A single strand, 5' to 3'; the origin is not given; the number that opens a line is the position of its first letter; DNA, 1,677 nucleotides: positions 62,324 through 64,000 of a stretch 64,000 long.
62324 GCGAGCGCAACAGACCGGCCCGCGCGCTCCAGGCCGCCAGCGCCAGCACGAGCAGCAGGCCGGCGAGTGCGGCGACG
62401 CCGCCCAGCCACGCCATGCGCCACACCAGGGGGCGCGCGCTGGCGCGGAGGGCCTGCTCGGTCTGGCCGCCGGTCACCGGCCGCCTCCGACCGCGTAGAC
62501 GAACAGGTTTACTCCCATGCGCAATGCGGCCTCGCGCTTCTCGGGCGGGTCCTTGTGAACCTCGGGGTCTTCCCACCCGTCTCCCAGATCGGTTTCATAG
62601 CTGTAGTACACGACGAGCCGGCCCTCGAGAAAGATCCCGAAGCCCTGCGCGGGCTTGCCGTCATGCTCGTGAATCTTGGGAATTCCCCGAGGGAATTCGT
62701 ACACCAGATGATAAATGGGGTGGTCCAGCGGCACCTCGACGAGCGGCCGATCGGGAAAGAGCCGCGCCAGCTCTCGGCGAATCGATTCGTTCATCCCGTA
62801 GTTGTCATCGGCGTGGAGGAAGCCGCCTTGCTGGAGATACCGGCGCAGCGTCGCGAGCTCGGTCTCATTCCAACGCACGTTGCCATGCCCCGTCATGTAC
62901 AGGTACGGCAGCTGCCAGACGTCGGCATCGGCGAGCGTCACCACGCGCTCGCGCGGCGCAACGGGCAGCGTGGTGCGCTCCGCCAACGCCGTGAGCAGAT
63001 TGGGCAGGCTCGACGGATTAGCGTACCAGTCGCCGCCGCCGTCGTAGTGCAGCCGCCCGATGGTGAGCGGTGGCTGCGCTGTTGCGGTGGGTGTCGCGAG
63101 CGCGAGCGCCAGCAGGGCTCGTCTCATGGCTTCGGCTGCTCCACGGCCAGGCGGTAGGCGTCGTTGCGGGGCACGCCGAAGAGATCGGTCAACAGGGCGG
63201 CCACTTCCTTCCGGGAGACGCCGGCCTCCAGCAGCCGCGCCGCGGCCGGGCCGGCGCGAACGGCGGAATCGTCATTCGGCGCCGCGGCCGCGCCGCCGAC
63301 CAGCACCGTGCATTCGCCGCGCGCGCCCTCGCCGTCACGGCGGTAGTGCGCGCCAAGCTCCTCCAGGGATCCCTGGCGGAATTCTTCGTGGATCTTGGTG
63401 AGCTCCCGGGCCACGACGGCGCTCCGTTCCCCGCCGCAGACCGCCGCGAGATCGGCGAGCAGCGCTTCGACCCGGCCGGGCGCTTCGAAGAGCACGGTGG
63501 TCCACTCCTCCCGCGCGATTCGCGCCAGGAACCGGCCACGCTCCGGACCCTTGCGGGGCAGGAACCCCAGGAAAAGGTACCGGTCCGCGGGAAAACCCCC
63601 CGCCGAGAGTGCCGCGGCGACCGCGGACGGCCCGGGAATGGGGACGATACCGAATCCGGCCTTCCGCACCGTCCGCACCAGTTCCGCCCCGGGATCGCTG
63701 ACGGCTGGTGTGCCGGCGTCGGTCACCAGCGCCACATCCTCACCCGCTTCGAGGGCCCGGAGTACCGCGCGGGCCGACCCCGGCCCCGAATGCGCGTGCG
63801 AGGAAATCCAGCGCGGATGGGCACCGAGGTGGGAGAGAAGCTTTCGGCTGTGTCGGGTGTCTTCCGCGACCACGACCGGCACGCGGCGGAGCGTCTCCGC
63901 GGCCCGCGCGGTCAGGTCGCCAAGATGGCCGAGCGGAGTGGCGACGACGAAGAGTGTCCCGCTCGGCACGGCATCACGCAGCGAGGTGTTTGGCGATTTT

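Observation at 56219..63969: NTGA-coupled minus-strand chain: rsmI, DUF4159-like, giant coiled-coil, TPR, Tat-signal protein, JAB-helicase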

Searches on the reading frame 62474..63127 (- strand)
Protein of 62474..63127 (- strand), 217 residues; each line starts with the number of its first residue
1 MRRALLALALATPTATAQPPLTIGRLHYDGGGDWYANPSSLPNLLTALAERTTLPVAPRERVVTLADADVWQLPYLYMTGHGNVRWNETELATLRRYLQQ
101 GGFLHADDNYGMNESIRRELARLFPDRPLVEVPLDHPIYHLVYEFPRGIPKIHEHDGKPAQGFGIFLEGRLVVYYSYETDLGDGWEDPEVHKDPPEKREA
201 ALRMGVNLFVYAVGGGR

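Call 4: search_protein_families(library=pfam, proteins=[window:62474-63127:-], max_evalue=0.01)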
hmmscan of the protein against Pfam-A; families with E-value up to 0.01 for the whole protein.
window:62474-63127:- (217 aa): 1 family
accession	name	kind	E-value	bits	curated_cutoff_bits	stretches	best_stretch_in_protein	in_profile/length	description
PF13709.12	DUF4159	-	7.4e-69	231.8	25.9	1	23-212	2-201/202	Domain of unknown function (DUF4159)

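Call 5: search_protein_families(library=ncbifam, proteins=[window:62474-63127:-], max_evalue=0.01)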
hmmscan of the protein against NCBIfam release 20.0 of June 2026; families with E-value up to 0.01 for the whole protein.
window:62474-63127:- (217 aa): 0 families

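Call 6: find_encoding_contigs(protein=window:62474-63127:-, flank=10000, max_places=6)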
Protein window:62474-63127:- (217 aa): no gene with exactly this product is on record in the collection.

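Call 49: search_dna_similar(query=window:62474-63127:-, collection=plasmids, mode=protein, max_evalue=0.001, max_rows=20)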
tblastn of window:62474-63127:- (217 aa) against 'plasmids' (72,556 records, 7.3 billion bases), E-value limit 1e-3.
Records with a match: 2; places in all: 3; records where one place covers at least 80% of the query: 2.
Best place of each record, by identity: <60% 2.
By first word of the organism name: Corynebacterium 1; Gemmatirosa 1.
By predicted mobility (MOB-suite, as given by PLSDB): non-mobilizable 2.
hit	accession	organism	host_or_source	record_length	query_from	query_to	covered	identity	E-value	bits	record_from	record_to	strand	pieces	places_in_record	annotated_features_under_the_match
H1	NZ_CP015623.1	Corynebacterium crudilactis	pure culture,raw cow milk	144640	26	212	86%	50.8%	3e-58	204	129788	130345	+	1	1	DUF4159 domain-containing protein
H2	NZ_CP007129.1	Gemmatirosa kalamazoonensis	-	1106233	24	213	88%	28.0%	3e-10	66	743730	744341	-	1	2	record has no annotation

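Call 50: get_annotated_region(hit=H1, flank=12000)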
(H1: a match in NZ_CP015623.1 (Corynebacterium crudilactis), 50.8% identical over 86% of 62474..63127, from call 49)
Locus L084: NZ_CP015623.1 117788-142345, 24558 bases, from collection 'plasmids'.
description: Corynebacterium crudilactis strain JZ16 plasmid pCRULAC1, complete sequence
organism: Corynebacterium crudilactis (NCBI taxid 1652495)
taxonomy: Bacteria; Actinomycetota; Actinomycetes; Mycobacteriales; Corynebacteriaceae; Corynebacterium; Corynebacterium crudilactis
host: -; source: pure culture,raw cow milk; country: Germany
typing (MOB-suite, as given by PLSDB): non-mobilizable
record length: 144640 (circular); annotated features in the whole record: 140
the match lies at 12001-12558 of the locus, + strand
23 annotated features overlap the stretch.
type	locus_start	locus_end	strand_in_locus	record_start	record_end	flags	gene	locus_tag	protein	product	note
CDS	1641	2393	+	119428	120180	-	-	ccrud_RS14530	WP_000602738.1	IS6 family transposase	-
predicted_resistance_gene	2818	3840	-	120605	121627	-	aph(4)-Ia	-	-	aminoglycoside O-phosphotransferase APH(4)-Ia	predicted by amrfinderplus; class AMINOGLYCOSIDE; identity 100.0%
predicted_resistance_gene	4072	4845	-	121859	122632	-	aac(3)-IVa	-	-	aminoglycoside N-acetyltransferase AAC(3)-IVa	predicted by amrfinderplus; class AMINOGLYCOSIDE; identity 100.0%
CDS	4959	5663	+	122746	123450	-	-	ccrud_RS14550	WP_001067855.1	IS6-like element IS26 family transposase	GO:0006313 - DNA transposition [Evidence IEA]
CDS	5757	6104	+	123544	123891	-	-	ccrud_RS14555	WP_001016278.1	LysR substrate-binding domain-containing protein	-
CDS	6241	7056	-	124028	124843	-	-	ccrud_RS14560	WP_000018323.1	APH(3')-I family aminoglycoside O-phosphotransferase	GO:0046677 - response to antibiotic [Evidence IEA]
predicted_resistance_gene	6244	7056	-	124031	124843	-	aph(3')-Ia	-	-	aminoglycoside O-phosphotransferase APH(3')-Ia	predicted by amrfinderplus; class AMINOGLYCOSIDE; identity 99.26%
CDS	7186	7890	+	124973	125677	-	-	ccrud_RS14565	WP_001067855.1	IS6-like element IS26 family transposase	GO:0006313 - DNA transposition [Evidence IEA]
CDS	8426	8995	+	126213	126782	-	-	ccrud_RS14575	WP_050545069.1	recombinase family protein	GO:0006310 - DNA recombination [Evidence IEA]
CDS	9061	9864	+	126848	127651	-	aph(3'')-Ib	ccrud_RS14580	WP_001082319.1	aminoglycoside O-phosphotransferase APH(3'')-Ib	-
predicted_resistance_gene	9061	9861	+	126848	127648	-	aph(3'')-Ib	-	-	aminoglycoside O-phosphotransferase APH(3'')-Ib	predicted by amrfinderplus; class AMINOGLYCOSIDE; identity 100.0%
CDS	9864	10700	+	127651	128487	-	-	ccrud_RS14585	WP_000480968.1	aminoglycoside O-phosphotransferase APH(6)-Id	-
predicted_resistance_gene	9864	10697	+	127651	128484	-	aph(6)-Id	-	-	aminoglycoside O-phosphotransferase APH(6)-Id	predicted by amrfinderplus; class AMINOGLYCOSIDE; identity 100.0%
CDS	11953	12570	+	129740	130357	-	-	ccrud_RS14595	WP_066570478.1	DUF4159 domain-containing protein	-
CDS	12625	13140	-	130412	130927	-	-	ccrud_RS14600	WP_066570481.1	dihydrofolate reductase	-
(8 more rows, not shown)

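Call 51: get_annotated_region(hit=H2, flank=10000)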
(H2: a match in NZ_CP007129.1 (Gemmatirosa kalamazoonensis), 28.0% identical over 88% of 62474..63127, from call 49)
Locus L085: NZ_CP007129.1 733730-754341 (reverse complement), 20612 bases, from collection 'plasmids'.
description: Gemmatirosa kalamazoonensis strain KBS708 plasmid 1, complete sequence
organism: Gemmatirosa kalamazoonensis (NCBI taxid 861299)
taxonomy: Bacteria; Gemmatimonadota; Gemmatimonadia; Gemmatimonadales; Gemmatimonadaceae; Gemmatirosa; Gemmatirosa kalamazoonensis
host: -; source: -; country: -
typing (MOB-suite, as given by PLSDB): non-mobilizable
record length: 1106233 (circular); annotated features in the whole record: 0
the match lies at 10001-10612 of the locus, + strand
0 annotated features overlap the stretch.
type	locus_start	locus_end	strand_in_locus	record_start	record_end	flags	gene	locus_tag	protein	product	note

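Call 54: search_protein_families(library=pfam, proteins=[L085:3735-6146:+, L085:6327-9827:+, L085:9842-10621:+, L085:10710-11750:+, L085:11833-12795:+, L085:12968-15019:+, L085:15042-18848:+, L085:382-2883:-], max_evalue=0.001)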
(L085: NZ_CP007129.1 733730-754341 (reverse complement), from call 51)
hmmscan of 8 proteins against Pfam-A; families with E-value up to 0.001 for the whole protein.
L085:3735-6146:+ (803 aa): 1 family
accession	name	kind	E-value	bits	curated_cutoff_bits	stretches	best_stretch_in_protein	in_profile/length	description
PF00092.34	VWA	-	0.00061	20.5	23.8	0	138-261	5-142/174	von Willebrand factor type A domain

L085:6327-9827:+ (1166 aa): 8 families
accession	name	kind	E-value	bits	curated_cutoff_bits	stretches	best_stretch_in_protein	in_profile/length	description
PF14559.12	TPR_19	-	5.1e-19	68.8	25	0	522-558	3-39/68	Tetratricopeptide repeat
PF13431.12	TPR_17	-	4.6e-08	33.2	24.4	0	636-664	4-32/34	Tetratricopeptide repeat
PF13174.12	TPR_6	-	5.5e-08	33.4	26.3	0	1120-1139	2-21/33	Tetratricopeptide repeat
PF13428.12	TPR_14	-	3.9e-07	30.6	23.5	0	1120-1161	3-44/44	Tetratricopeptide repeat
PF13485.12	Peptidase_MA_2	-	1.5e-05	25.4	32.4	1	819-959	62-200/201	Peptidase MA superfamily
PF07719.23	TPR_2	-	0.00034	21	27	0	1120-1150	3-33/34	Tetratricopeptide repeat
PF13432.12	TPR_16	-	0.00038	21.3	32.7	0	514-560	1-47/65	Tetratricopeptide repeat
PF23914.1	TPR_CcmH_CycH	-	0.00045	20.5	42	0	514-598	54-142/158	Cytochrome c-type biogenesis protein H TPR domain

L085:9842-10621:+ (259 aa): 1 family
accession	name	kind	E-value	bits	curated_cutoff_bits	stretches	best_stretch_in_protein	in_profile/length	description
PF13709.12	DUF4159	-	6.6e-46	156.8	25.9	1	44-257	2-202/202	Domain of unknown function (DUF4159)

L085:10710-11750:+ (346 aa): 4 families
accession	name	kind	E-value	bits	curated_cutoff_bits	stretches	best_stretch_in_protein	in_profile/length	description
PF07726.17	AAA_3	-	1.3e-59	200.2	27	1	59-192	2-131/131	ATPase family associated with various cellular activities (AAA)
PF17863.7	AAA_lid_2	-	6.3e-17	61.5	22.7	1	267-334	6-73/74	AAA lid domain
PF07728.20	AAA_5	-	6.7e-13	49.3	22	1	59-190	2-139/139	AAA domain (dynein-related subfamily)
PF20030.5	bpMoxR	-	1.8e-10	40.7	27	1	31-207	6-177/205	MoxR domain in the MoxR-vWA-beta-propeller ternary systems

L085:11833-12795:+ (320 aa): 3 families
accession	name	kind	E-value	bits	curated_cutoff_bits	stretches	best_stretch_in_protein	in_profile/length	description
PF01882.25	DUF58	-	5.3e-41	140.6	23.4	1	68-279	1-214/216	Protein of unknown function DUF58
PF13519.12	VWA_2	-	3.7e-09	37.6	27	1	105-208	1-105/107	von Willebrand factor type A domain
PF05762.20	VWA_CoxE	-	5.4e-05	23.2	26.4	1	95-240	49-192/222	VWA domain containing CoxE-like protein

L085:12968-15019:+ (683 aa): 3 families
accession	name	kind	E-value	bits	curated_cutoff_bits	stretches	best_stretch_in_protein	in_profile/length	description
PF07584.16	BatA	-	1.2e-18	67.7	25.9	1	1-78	1-77/77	Aerotolerance regulator N-terminal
PF13519.12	VWA_2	-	7e-10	39.9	27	1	96-196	1-106/107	von Willebrand factor type A domain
PF07090.17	GATase1_like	-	0.0007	19.7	27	0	392-516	98-224/247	Putative glutamine amidotransferase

L085:15042-18848:+ (1268 aa): 1 family
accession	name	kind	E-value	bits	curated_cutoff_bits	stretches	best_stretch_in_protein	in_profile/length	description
PF13779.11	DUF4175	-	2.9e-06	26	27.3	1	507-671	621-766/825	Domain of unknown function (DUF4175)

L085:382-2883:- (833 aa): 13 families
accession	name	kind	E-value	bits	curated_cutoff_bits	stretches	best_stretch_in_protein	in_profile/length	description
PF00069.31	Pkinase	-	1.1e-46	159.8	31.7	1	87-316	1-212/263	Protein kinase domain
PF07714.23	PK_Tyr_Ser-Thr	-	9.6e-28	97.6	23.1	1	89-347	3-248/258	Protein tyrosine and serine/threonine kinase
PF13431.12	TPR_17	-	1.6e-15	56.4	24.4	0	623-654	2-33/34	Tetratricopeptide repeat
PF07719.23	TPR_2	-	1.9e-11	43.6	27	0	674-700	7-33/34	Tetratricopeptide repeat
PF13414.12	TPR_11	-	1.4e-07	31.5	26.8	0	542-567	14-39/42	TPR repeat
PF13428.12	TPR_14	-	3.9e-07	30.5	23.5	0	670-709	3-42/44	Tetratricopeptide repeat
PF14559.12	TPR_19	-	2.1e-06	28.4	25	1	615-666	6-57/68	Tetratricopeptide repeat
PF00515.34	TPR_1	-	3.7e-06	26.9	27.8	0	675-700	8-33/34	Tetratricopeptide repeat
PF04390.17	LptE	-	0.00018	22.6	23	1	376-489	2-100/118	Lipopolysaccharide-assembly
PF13424.12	TPR_12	-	0.00028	21.4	30.1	0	660-697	35-74/77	Tetratricopeptide repeat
PF13181.12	TPR_8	-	0.00029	21.2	25.7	0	540-555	19-34/34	Tetratricopeptide repeat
PF03109.22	ABC1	-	0.00045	19.9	22.9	0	93-126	38-70/244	ABC1 atypical kinase-like domain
PF13432.12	TPR_16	-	0.00053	20.8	32.7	0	528-571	3-46/65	Tetratricopeptide repeat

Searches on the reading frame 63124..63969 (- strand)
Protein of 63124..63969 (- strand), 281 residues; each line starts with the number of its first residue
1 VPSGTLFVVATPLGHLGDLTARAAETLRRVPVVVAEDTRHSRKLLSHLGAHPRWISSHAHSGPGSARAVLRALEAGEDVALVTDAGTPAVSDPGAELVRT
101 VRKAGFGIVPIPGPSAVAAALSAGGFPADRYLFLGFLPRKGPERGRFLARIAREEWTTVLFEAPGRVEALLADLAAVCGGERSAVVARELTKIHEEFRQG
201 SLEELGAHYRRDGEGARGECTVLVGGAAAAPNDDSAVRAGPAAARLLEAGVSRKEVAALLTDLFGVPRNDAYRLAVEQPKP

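Call 4: search_protein_families(library=pfam, proteins=[window:63124-63969:-], max_evalue=0.01)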
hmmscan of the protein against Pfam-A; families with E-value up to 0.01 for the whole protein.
window:63124-63969:- (281 aa): 2 families
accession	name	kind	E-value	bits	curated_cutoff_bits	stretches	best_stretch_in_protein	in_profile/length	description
PF00590.25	TP_methylase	-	3.7e-31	109.2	27.8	1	5-205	1-211/212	Tetrapyrrole (Corrin/Porphyrin) Methylases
PF23016.2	RsmI_C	-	0.00031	21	27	1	243-278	10-45/46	RsmI C-terminal HTH domain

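Call 5: search_protein_families(library=ncbifam, proteins=[window:63124-63969:-], max_evalue=0.01)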
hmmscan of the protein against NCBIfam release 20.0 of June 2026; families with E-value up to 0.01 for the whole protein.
window:63124-63969:- (281 aa): 5 families
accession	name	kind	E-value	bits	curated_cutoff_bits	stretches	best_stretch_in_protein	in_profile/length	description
TIGR00096.1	TIGR00096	equivalog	3.4e-66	223.5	167.9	1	6-276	2-272/275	16S rRNA (cytidine(1402)-2'-O)-methyltransferase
NF011570.0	PRK14994.1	equivalog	1.1e-62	211.9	502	1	3-278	11-284/287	16S rRNA (cytidine(1402)-2'-O)-methyltransferase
TIGR01465.1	cobM_cbiF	equivalog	0.00065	19.1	259.65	0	17-122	12-116/247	precorrin-4 C(11)-methyltransferase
TIGR01467.1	cobI_cbiL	equivalog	0.00077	18.9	163.25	0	65-127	79-140/230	precorrin-2 C(20)-methyltransferase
NF002365.0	PRK01346.1-2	subfamily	0.003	16.5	788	1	117-210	309-401/412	hypothetical protein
